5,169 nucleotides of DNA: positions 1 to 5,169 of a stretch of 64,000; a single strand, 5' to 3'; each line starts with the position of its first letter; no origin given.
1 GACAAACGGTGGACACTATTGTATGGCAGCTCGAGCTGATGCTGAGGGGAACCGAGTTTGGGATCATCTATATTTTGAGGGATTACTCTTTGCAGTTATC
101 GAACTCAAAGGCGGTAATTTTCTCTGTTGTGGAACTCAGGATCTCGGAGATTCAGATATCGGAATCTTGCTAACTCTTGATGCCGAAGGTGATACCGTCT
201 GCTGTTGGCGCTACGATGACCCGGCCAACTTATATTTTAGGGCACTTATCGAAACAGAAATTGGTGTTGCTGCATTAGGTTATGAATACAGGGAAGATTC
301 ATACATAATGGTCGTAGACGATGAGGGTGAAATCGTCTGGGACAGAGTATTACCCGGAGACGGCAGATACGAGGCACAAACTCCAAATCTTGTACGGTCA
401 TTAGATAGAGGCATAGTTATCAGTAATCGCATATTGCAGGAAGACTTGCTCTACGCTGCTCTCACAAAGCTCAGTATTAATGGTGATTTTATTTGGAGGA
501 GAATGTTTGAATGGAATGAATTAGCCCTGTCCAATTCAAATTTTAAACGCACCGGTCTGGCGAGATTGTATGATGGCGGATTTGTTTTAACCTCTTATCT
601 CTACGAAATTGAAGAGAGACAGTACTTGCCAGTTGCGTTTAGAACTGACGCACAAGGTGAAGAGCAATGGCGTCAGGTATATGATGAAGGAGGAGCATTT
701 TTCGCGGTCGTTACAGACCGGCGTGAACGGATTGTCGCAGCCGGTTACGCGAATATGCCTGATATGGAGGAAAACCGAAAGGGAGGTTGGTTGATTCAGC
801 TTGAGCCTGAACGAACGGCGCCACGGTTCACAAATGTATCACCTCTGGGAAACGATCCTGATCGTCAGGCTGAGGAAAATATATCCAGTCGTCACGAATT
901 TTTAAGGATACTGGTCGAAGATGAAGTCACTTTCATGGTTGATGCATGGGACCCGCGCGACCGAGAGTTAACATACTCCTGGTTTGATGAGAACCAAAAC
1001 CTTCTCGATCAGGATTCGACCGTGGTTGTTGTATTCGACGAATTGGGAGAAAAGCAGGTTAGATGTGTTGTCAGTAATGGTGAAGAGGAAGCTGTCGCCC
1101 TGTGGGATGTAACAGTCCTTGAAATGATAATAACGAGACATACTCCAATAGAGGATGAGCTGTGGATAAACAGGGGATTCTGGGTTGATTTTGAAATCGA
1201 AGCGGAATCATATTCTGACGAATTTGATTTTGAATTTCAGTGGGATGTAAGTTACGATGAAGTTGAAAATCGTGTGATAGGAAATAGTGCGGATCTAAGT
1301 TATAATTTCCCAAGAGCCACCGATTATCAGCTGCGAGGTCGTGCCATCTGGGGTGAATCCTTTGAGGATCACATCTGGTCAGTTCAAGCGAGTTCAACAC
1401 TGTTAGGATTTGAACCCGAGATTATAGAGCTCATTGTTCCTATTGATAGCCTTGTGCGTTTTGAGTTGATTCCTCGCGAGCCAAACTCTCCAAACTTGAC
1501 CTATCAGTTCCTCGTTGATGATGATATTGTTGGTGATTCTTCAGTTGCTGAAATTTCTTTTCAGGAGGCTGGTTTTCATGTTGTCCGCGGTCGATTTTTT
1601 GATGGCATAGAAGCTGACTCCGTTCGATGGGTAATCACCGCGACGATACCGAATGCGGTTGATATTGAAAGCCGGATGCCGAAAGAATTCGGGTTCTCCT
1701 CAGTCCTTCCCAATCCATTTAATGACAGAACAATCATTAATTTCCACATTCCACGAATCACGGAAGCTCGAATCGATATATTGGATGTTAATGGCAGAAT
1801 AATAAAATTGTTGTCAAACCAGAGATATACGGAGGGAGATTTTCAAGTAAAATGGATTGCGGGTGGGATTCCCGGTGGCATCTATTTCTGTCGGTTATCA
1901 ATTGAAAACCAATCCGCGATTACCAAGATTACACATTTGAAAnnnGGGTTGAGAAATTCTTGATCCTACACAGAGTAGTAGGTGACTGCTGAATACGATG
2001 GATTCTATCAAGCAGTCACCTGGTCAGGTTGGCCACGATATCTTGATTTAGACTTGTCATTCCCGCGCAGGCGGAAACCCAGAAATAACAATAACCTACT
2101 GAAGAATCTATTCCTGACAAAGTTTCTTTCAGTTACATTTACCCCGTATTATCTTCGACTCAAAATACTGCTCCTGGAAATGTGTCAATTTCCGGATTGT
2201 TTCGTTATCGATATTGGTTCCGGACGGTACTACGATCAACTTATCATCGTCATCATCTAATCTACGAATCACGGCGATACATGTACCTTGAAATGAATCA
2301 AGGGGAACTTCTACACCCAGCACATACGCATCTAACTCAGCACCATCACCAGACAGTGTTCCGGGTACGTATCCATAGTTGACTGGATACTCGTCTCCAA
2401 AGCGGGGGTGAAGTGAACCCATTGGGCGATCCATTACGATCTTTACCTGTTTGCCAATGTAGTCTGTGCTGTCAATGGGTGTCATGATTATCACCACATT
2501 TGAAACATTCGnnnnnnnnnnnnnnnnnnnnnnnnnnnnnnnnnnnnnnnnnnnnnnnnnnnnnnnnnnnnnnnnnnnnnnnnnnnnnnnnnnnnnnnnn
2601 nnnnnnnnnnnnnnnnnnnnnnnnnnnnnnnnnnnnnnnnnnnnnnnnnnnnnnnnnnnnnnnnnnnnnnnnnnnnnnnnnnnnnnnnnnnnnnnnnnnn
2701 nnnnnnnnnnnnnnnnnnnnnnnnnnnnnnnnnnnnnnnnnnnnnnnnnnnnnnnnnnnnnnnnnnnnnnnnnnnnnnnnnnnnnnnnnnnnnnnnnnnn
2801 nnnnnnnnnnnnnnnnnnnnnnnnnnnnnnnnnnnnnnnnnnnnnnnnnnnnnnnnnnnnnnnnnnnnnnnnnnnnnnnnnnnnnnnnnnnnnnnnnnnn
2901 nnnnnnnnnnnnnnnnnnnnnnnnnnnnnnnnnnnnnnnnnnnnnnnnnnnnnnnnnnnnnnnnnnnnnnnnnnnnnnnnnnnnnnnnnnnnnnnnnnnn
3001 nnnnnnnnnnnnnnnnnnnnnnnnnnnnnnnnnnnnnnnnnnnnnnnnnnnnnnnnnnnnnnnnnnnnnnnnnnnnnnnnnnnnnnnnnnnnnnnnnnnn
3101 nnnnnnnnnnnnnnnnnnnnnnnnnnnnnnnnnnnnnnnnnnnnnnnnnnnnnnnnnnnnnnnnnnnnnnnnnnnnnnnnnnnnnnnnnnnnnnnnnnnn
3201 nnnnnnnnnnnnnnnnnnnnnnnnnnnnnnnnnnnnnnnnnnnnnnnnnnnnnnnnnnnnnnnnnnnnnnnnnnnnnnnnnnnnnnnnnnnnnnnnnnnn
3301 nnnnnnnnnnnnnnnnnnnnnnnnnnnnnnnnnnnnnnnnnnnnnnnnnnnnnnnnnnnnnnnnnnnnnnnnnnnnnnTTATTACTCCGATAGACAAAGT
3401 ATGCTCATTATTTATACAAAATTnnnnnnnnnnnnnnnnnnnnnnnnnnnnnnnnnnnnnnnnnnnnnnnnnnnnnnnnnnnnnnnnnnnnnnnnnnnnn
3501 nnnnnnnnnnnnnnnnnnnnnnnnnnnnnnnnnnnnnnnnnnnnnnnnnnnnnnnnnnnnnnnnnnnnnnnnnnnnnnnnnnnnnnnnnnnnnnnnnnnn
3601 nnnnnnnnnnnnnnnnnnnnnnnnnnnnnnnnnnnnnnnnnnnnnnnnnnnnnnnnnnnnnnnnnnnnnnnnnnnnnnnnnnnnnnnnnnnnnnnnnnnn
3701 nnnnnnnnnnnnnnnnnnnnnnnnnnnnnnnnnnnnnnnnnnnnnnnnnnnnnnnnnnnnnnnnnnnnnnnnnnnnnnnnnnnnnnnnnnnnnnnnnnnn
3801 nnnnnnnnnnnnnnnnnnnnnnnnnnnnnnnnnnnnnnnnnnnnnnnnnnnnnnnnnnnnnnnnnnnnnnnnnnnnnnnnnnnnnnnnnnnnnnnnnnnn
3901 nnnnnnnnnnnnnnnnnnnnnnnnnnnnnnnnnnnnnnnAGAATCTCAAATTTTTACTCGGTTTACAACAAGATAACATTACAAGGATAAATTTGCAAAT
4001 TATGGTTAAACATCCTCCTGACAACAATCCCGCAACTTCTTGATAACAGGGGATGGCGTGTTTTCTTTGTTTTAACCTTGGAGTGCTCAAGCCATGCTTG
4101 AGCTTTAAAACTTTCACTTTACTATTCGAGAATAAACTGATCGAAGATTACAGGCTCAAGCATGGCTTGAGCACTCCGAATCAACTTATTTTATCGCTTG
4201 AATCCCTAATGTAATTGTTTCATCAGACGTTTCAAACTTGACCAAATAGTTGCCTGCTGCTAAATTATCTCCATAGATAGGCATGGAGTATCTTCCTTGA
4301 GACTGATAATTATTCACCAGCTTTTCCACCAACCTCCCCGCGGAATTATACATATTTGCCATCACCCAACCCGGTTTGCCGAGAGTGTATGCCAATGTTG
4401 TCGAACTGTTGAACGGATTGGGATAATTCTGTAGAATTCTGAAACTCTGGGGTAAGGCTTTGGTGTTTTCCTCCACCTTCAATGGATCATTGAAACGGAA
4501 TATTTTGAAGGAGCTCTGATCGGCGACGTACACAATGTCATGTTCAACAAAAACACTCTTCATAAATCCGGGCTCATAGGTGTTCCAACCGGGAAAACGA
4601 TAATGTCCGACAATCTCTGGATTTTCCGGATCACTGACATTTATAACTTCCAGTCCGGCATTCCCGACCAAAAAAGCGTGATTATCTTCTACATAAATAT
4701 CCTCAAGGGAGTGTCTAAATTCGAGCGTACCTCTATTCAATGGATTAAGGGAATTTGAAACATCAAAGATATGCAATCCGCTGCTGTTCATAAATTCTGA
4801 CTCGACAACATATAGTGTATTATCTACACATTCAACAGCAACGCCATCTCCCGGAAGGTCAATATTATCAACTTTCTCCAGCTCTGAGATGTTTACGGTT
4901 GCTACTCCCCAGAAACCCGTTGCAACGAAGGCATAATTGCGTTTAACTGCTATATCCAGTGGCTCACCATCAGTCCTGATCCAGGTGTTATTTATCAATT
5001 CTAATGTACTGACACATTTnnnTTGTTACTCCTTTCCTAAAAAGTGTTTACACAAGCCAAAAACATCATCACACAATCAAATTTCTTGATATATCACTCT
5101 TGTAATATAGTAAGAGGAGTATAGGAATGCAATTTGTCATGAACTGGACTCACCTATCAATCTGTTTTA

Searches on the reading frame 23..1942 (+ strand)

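Call 88: search_protein_families(library=pfam, proteins=[window:23-1942:+], max_evalue=0.00001)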
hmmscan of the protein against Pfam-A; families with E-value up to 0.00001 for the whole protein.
window:23-1942:+ (640 aa): 1 family
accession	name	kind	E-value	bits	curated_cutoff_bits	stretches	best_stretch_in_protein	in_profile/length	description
PF18962.6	Por_Secre_tail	-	1.4e-07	32.1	27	1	562-636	2-73/75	Secretion system C-terminal sorting domain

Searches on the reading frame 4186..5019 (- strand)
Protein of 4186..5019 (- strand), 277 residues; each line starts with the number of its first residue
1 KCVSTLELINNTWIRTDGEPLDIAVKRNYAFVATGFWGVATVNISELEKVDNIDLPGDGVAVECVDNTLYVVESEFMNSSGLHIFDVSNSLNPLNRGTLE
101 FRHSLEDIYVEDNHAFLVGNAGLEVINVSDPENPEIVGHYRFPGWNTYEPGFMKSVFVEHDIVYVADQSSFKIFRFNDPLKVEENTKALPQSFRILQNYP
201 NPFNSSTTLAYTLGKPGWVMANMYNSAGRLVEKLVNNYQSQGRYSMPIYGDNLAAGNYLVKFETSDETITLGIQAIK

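Call 88: search_protein_families(library=pfam, proteins=[window:4186-5019:-], max_evalue=0.00001)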
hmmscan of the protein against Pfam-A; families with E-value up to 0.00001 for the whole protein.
window:4186-5019:- (277 aa): 2 families
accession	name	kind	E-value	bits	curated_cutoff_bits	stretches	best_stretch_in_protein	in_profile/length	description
PF08309.17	LVIVD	-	3.3e-09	36.4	20.2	0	106-140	5-40/42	LVIVD repeat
PF18962.6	Por_Secre_tail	-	5.9e-06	26.9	27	0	199-269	2-69/75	Secretion system C-terminal sorting domain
